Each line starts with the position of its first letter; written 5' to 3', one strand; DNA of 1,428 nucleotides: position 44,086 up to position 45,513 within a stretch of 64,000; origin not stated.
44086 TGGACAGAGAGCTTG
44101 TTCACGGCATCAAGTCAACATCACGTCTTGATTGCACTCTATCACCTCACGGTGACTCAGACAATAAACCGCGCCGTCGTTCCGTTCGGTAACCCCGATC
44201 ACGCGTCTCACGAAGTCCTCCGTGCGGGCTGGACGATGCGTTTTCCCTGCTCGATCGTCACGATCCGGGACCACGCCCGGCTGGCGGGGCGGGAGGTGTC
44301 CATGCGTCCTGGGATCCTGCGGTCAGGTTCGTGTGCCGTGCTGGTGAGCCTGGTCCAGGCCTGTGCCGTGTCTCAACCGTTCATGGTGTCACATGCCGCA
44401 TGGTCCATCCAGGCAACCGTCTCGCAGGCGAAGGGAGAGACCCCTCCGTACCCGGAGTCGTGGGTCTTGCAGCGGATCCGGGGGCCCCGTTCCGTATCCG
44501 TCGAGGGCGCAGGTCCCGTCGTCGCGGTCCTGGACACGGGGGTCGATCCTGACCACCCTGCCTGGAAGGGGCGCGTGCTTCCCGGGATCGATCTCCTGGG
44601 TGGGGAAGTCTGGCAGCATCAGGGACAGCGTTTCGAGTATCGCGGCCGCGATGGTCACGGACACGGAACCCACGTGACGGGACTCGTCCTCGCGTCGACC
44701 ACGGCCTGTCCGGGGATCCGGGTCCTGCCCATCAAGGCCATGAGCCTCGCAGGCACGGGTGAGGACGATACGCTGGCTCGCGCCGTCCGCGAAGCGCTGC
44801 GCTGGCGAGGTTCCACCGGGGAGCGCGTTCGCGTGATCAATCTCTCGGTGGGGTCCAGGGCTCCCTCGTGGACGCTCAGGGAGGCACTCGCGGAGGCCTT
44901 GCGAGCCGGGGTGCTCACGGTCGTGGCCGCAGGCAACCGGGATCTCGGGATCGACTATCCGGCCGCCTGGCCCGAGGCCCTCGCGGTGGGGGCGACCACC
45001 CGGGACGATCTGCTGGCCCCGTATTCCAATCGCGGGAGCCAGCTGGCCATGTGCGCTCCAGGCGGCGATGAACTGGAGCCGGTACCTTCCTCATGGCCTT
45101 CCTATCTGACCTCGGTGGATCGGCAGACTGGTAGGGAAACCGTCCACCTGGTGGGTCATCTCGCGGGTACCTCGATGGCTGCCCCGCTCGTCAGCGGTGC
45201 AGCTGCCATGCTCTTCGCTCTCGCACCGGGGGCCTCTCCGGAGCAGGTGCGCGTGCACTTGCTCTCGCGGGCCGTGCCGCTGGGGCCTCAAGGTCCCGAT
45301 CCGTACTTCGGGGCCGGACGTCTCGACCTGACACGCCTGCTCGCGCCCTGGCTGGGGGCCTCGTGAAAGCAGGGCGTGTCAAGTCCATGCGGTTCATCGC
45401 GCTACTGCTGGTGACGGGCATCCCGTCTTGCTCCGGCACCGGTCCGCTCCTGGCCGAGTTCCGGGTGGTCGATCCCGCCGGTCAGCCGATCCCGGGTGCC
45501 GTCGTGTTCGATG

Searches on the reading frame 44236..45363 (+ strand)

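Call 38: search_protein_families(library=pfam, proteins=[window:44236-45363:+], max_evalue=0.001)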
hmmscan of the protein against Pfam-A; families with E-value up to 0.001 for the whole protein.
window:44236-45363:+ (376 aa): 1 family
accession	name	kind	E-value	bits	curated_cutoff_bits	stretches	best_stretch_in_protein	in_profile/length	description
PF00082.27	Peptidase_S8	-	1.3e-45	156.4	21.8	1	91-361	1-288/288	Subtilase family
